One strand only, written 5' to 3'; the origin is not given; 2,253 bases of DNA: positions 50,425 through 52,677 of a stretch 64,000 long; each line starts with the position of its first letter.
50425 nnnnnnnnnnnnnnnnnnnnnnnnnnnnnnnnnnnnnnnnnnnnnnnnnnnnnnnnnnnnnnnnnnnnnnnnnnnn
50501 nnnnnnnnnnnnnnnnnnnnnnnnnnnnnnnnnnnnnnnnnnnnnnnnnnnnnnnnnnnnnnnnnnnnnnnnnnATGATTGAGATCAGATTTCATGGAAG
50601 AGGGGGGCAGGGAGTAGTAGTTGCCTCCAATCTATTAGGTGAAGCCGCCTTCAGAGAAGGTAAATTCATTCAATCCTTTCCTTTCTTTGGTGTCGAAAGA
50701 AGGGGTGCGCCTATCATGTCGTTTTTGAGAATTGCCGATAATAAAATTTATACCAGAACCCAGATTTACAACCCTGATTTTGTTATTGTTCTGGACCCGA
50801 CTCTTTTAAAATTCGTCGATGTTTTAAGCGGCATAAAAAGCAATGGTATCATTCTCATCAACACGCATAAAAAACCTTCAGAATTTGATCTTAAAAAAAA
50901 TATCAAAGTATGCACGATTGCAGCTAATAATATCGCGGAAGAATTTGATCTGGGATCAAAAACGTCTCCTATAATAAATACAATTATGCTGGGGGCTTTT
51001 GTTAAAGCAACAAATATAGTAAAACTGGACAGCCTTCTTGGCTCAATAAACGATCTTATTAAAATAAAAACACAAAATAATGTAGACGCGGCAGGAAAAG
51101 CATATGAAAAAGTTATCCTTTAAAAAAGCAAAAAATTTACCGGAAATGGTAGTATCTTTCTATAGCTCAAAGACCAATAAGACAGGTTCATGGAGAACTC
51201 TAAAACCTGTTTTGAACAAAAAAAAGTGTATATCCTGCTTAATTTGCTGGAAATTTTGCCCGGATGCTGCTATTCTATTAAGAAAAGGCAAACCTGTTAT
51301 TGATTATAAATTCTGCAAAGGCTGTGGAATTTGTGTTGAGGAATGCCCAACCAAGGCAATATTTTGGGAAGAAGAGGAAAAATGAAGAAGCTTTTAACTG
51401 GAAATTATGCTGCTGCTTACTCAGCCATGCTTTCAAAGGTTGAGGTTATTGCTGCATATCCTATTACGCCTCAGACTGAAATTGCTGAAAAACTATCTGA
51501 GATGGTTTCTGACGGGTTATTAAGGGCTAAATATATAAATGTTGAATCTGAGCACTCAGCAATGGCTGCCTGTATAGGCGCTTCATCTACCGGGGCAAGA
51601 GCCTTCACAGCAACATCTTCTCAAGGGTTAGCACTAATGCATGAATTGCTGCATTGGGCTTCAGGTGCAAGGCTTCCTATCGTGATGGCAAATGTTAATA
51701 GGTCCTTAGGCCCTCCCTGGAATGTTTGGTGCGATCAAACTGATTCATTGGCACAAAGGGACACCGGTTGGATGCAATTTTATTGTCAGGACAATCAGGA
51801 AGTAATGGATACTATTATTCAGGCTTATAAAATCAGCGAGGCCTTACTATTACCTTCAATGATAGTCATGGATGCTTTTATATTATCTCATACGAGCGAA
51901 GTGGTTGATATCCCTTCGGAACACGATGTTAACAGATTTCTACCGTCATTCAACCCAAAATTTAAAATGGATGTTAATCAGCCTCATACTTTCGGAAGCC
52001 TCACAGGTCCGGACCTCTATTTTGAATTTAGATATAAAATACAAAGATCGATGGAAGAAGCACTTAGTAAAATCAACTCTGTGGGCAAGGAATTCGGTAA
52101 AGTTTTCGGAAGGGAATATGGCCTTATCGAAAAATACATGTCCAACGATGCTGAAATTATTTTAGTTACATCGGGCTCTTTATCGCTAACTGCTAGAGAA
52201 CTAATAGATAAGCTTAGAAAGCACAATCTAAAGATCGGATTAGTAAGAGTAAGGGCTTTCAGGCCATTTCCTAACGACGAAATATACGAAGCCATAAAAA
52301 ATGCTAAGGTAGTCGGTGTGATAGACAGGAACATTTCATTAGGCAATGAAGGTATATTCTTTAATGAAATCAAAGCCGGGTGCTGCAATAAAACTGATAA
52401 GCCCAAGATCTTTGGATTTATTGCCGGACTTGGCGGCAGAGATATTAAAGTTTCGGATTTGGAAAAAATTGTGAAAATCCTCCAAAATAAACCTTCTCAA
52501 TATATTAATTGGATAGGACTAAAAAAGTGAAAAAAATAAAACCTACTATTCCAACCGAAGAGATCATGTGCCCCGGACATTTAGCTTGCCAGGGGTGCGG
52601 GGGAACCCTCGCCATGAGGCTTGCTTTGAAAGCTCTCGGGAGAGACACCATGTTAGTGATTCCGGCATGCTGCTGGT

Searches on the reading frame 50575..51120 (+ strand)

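Call 70: search_protein_families(library=pfam, proteins=[window:50575-51120:+], max_evalue=0.001)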
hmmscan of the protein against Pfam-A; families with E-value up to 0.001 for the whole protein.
window:50575-51120:+ (182 aa): 1 family
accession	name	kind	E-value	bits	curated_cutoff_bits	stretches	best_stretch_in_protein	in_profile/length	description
PF01558.24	POR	-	1.3e-40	139.8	27.4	1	10-178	1-173/173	Pyruvate ferredoxin/flavodoxin oxidoreductase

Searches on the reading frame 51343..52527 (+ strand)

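Call 70: search_protein_families(library=pfam, proteins=[window:51343-52527:+], max_evalue=0.001)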
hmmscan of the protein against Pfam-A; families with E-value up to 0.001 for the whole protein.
window:51343-52527:+ (395 aa): 3 families
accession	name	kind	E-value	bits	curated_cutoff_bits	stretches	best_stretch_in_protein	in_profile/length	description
PF01855.24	POR_N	-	8.9e-73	245.3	27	1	28-246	3-228/231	Pyruvate flavodoxin/ferredoxin oxidoreductase, thiamine diP-bdg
PF17147.9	PFOR_II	-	2.3e-29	102.2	27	1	270-372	1-101/102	Pyruvate:ferredoxin oxidoreductase core domain II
PF02780.25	Transketolase_C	-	0.00013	22.3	25.9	1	269-331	9-72/124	Transketolase, C-terminal domain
